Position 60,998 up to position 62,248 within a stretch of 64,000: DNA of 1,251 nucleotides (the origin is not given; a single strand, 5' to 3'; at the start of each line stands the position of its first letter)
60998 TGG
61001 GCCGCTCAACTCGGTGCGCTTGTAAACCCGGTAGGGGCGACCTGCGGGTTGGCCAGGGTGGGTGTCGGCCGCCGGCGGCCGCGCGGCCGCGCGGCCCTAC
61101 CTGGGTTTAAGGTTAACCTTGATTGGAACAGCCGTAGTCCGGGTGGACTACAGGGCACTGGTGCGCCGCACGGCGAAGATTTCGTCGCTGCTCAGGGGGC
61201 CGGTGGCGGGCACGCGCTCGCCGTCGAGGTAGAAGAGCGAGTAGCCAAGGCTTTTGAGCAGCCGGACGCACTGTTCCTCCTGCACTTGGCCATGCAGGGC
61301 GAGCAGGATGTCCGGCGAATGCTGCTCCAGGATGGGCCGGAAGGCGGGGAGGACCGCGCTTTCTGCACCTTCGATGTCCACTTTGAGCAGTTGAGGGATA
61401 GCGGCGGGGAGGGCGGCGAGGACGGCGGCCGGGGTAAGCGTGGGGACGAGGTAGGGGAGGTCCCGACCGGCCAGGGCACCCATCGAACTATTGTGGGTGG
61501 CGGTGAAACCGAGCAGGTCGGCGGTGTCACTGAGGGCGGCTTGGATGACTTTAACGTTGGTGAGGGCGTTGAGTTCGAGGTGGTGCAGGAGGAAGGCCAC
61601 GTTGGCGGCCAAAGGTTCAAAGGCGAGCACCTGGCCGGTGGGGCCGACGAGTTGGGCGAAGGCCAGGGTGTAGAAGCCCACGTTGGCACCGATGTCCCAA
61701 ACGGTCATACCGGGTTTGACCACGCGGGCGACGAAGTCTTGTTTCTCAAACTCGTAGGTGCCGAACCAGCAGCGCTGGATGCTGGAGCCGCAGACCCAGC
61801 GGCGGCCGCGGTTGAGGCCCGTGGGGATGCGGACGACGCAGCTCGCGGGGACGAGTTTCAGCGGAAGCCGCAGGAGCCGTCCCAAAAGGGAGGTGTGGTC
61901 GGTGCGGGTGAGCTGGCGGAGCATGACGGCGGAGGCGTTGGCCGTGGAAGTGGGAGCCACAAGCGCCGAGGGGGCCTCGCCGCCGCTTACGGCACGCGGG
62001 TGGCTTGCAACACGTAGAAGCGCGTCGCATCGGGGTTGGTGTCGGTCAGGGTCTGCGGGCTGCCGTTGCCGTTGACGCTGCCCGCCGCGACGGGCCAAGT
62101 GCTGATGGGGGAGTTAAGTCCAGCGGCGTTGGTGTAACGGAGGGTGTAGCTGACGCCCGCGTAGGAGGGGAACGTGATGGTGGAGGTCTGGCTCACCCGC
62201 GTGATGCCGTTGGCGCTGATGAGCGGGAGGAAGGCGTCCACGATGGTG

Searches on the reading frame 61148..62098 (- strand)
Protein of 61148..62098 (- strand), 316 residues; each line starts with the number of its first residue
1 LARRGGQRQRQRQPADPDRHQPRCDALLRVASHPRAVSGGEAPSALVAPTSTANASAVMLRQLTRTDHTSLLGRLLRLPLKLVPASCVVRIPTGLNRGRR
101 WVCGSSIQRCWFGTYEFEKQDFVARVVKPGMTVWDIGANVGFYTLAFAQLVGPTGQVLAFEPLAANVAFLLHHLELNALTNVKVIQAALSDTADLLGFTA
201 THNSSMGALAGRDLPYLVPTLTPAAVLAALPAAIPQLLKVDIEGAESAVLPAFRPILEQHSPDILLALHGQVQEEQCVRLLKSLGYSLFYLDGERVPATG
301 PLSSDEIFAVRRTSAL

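Call 11: search_protein_families(library=pfam, proteins=[window:61148-62098:-], max_evalue=0.01)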
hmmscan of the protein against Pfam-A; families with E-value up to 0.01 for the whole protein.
window:61148-62098:- (316 aa): 4 families
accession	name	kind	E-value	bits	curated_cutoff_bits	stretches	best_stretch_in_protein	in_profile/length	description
PF05050.19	Methyltransf_21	-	3.4e-10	40.8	22.7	1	135-286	1-171/173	Methyltransferase FkbM domain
PF02475.24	TRM5-TYW2_MTfase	-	0.00018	21.9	28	1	108-195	15-99/164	TRM5/TYW2 methyltransferase domain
PF01135.25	PCMT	-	0.0026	18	20.3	1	127-185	71-129/210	Protein-L-isoaspartate(D-aspartate) O-methyltransferase (PCMT)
PF13847.12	Methyltransf_31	-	0.0036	17.4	27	1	128-191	2-65/145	Methyltransferase domain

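Call 15: find_homologous_proteins(query=window:61148-62098:-)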
Query window:61148-62098:- (316 aa): 522 proteins with E <= 0.001 among 8000 candidates; the best 120 are listed.
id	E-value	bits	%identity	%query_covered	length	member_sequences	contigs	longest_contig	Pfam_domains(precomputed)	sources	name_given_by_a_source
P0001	2.5e-148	511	89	81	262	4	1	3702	PF05050.20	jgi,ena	jgi:FkbM family methyltransferase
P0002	5.2e-132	458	82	80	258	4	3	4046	PF05050.20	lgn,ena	-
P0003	3.8e-130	452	82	80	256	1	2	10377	PF05050.20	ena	-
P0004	2.4e-121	423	76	80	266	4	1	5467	PF05050.20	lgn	-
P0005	1.4e-114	401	67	80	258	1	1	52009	PF05050.20,PF02475.24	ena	-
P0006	2.8e-108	380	64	82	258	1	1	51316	PF05050.20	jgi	jgi:FkbM family methyltransferase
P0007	2.4e-107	377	66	80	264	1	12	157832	PF05050.20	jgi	jgi:FkbM family methyltransferase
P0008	9.8e-105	368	65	81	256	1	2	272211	PF05050.20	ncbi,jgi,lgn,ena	-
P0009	9.0e-79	283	53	81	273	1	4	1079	PF05050.20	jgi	jgi:FkbM family methyltransferase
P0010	2.8e-78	281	54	80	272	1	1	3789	PF05050.20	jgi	jgi:FkbM family methyltransferase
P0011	3.4e-78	281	52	81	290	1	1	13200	PF05050.20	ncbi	-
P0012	1.1e-77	279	53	84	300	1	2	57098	PF05050.20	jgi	jgi:FkbM family methyltransferase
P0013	2.0e-77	279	53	79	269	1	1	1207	PF05050.20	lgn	-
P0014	6.0e-77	277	53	80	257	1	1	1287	PF05050.20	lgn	-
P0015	2.5e-75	272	50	81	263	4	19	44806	PF05050.20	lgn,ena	-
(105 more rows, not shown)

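Call 16: find_encoding_contigs(protein=P0001, flank=6000, max_places=3)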
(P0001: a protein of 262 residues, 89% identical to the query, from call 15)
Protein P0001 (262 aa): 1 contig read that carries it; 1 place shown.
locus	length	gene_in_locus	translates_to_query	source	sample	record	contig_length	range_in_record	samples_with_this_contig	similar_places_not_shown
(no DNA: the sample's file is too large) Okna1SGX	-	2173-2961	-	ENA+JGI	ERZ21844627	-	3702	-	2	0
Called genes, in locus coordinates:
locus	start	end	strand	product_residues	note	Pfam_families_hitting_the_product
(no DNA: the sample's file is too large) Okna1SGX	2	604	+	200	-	?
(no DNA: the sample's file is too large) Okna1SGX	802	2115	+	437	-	PF03160:Calx-beta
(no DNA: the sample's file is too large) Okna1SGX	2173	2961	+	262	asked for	PF05050:Methyltransf_21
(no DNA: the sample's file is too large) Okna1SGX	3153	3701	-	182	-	?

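Call 17: find_encoding_contigs(protein=P0003, flank=8000, max_places=3)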
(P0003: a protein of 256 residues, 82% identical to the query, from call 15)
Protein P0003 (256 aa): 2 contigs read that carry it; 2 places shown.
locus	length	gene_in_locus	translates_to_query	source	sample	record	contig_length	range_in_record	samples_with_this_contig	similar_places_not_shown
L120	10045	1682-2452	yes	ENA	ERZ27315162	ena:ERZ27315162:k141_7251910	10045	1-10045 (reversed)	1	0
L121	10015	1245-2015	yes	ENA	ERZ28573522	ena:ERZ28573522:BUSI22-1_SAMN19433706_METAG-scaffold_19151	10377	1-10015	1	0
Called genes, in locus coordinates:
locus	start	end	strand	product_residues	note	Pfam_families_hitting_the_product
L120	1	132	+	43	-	?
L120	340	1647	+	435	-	PF03160:Calx-beta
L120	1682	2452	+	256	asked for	PF05050:Methyltransf_21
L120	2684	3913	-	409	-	-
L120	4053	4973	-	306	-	-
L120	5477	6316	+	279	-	-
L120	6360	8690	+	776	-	PF04932:Wzy_C, PF13428:TPR_14 (faint), PF13371:TPR_9 (weak)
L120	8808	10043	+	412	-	?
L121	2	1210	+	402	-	?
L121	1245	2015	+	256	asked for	PF05050:Methyltransf_21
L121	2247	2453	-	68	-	-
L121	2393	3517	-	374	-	-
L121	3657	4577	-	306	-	-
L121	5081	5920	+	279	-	-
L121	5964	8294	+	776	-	PF04932:Wzy_C, PF13428:TPR_14 (faint), PF13371:TPR_9 (weak)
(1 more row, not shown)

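Call 18: find_encoding_contigs(protein=P0002, flank=6000, max_places=3)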
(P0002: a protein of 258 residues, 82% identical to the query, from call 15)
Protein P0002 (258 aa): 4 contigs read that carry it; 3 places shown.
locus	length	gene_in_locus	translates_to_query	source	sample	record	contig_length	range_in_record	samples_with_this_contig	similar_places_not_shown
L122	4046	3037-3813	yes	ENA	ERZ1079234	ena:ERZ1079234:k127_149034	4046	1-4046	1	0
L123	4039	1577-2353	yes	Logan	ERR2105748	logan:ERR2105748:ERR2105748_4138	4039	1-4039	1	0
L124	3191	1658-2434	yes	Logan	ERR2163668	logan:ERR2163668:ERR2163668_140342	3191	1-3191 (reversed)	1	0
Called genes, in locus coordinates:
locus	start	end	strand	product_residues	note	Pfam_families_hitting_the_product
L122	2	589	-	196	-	?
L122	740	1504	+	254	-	-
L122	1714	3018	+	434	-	PF03160:Calx-beta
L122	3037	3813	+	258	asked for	PF05050:Methyltransf_21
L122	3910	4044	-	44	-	?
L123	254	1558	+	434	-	PF03160:Calx-beta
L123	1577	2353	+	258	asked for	PF05050:Methyltransf_21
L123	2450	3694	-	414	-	-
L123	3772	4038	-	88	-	?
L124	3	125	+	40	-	?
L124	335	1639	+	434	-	PF03160:Calx-beta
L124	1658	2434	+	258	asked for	PF05050:Methyltransf_21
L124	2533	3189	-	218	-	?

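Call 19: find_encoding_contigs(protein=P0004, flank=6000, max_places=3)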
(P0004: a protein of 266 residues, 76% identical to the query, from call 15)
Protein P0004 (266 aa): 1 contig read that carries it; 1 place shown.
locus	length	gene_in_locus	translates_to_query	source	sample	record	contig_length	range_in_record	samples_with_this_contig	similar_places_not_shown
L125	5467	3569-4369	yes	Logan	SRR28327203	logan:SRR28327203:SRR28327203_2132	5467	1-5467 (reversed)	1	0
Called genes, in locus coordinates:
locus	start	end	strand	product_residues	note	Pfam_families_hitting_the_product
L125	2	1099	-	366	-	?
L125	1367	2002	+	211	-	-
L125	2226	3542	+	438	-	PF03160:Calx-beta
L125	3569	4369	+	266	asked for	PF05050:Methyltransf_21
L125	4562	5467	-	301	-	?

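Call 26: find_encoding_contigs(protein=P0008, flank=10000, max_places=2)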
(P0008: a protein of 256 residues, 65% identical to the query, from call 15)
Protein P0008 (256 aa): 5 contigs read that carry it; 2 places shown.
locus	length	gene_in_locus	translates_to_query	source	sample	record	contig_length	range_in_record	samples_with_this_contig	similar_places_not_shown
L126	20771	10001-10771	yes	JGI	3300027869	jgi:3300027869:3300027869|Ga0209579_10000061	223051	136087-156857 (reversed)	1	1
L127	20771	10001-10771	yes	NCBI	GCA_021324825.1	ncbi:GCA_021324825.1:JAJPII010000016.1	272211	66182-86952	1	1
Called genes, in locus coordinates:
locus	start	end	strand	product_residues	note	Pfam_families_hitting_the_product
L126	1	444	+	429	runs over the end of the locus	PF08421:Methyltransf_13, PF13489:Methyltransf_23, PF08484:Methyltransf_14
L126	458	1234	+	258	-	PF00535:Glycos_transf_2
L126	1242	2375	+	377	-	-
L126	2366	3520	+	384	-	PF20706:GT4-conflict, PF00534:Glycos_transf_1, PF13692:Glyco_trans_1_4, PF13524:Glyco_trans_1_2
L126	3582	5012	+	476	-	-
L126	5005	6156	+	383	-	PF00534:Glycos_transf_1, PF13692:Glyco_trans_1_4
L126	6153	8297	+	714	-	PF20706:GT4-conflict, PF00534:Glycos_transf_1, PF13524:Glyco_trans_1_2 (faint), PF13692:Glyco_trans_1_4, PF13439:Glyco_transf_4, PF13579:Glyco_trans_4_4, PF00534:Glycos_transf_1, PF13692:Glyco_trans_1_4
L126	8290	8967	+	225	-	PF13489:Methyltransf_23, PF08241:Methyltransf_11, PF08242:Methyltransf_12, PF13649:Methyltransf_25, PF13847:Methyltransf_31 (weak)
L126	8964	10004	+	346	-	PF01075:Glyco_transf_9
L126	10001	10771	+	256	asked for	PF05050:Methyltransf_21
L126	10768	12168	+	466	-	PF01593:Amino_oxidase, PF13450:NAD_binding_8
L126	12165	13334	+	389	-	PF13439:Glyco_transf_4, PF13579:Glyco_trans_4_4 (weak), PF20706:GT4-conflict (faint), PF00534:Glycos_transf_1, PF13692:Glyco_trans_1_4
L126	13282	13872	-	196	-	PF13580:SIS_2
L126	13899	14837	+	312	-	PF00288:GHMP_kinases_N, PF08544:GHMP_kinases_C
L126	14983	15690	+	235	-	PF00483:NTP_transferase, PF12804:NTP_transf_3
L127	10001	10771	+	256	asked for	PF05050:Methyltransf_21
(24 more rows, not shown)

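Call 27: find_encoding_contigs(protein=P0005, flank=10000, max_places=2)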
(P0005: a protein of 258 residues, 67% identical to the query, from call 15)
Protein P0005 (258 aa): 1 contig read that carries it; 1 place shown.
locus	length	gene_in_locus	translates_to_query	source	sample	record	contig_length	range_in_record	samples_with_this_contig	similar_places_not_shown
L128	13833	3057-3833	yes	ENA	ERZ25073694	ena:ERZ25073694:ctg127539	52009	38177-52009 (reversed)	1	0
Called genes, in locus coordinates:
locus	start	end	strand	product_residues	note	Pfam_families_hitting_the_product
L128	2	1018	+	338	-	?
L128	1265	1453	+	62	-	-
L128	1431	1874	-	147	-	-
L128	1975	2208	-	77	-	-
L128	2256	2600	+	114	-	-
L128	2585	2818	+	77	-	-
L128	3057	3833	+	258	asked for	PF02475:TRM5-TYW2_MTfase (weak), PF05050:Methyltransf_21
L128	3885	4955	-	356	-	-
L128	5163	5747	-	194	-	-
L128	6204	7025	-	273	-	PF04794:YdjC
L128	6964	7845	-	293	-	PF00535:Glycos_transf_2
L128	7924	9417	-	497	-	PF04932:Wzy_C (weak)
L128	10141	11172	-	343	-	PF01073:3Beta_HSD, PF01370:Epimerase, PF05368:NmrA (weak), PF13460:NAD_binding_10 (weak), PF16363:GDP_Man_Dehyd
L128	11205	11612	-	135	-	PF02397:Bac_transf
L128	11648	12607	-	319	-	PF13727:CoA_binding_3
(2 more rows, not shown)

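Call 75: list_cluster_members(proteins=[P0001, P0003, P0008])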
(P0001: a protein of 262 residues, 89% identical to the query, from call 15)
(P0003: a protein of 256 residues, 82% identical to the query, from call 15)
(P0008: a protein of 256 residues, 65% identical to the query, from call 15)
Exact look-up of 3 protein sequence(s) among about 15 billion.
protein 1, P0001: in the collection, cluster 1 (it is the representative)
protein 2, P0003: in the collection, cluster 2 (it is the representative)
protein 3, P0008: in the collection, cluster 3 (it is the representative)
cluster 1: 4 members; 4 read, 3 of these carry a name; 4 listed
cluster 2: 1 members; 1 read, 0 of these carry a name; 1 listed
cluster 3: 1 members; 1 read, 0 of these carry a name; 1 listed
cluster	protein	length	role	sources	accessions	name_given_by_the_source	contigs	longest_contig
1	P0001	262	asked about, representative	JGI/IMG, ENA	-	FkbM family methyltransferase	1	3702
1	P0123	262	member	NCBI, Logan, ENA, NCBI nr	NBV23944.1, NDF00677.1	MAG: FkbM family methyltransferase [Proteobacteria bacterium] | FkbM family methyltransferase [Pseudomonadota bacterium]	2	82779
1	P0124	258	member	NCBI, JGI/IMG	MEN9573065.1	MAG: hypothetical protein RL514_920 [Verrucomicrobiota bacterium] | FkbM family methyltransferase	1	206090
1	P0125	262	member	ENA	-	-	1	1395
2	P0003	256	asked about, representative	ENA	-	-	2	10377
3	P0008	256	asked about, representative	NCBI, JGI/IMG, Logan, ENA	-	-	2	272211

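Call 76: find_encoding_contigs(protein=P0124, flank=10000, max_places=2)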
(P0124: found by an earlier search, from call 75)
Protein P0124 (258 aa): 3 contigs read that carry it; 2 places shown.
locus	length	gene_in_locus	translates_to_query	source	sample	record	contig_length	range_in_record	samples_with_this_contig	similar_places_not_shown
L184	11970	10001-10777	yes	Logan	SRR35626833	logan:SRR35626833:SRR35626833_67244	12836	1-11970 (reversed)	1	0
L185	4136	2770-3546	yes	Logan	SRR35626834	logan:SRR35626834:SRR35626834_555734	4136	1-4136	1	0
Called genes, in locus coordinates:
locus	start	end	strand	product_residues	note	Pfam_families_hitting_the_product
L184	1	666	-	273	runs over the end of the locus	PF01618:MotA_ExbB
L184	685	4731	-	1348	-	PF05860:TPS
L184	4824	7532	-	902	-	PF12833:HTH_18, PF00165:HTH_AraC (weak), PF08479:POTRA_2, PF03865:ShlB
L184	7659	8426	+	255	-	-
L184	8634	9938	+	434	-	PF03160:Calx-beta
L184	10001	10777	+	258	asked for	PF05050:Methyltransf_21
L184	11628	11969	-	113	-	?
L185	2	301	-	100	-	?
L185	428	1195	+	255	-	-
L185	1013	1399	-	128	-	-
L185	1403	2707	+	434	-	PF03160:Calx-beta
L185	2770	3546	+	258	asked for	PF05050:Methyltransf_21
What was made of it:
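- On Plasmid-type iteron origin: There is none in the further 8 kb seen in L184 (call 76).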

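Call 77: find_encoding_contigs(protein=P0123, flank=10000, max_places=2)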
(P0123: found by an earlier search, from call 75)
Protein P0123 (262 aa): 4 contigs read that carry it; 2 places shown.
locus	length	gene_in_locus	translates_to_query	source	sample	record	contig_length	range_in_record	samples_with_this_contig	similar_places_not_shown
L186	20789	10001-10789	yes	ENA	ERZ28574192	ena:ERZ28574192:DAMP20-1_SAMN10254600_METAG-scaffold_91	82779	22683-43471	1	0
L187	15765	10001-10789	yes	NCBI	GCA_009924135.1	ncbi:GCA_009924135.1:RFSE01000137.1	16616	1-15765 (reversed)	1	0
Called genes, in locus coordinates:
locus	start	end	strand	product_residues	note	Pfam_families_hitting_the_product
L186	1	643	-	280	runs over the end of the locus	PF01618:MotA_ExbB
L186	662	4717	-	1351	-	PF05860:TPS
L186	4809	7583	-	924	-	PF00165:HTH_AraC (weak), PF12833:HTH_18, PF08479:POTRA_2, PF03865:ShlB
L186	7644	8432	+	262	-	-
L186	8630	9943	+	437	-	PF03160:Calx-beta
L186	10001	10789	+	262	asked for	PF05050:Methyltransf_21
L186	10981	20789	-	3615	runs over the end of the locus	PF12733:Cadherin-like, PF03160:Calx-beta, PF13927:Ig_3 (faint), PF13449:Phytase-like, PF16655:PhoD_N, PF09423:PhoD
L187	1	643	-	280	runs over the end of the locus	PF01618:MotA_ExbB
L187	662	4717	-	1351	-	PF05860:TPS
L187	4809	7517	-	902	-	PF00165:HTH_AraC (weak), PF12833:HTH_18, PF08479:POTRA_2, PF03865:ShlB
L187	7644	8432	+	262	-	-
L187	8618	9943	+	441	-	PF03160:Calx-beta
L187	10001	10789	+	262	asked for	PF05050:Methyltransf_21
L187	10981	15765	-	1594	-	PF16655:PhoD_N, PF09423:PhoD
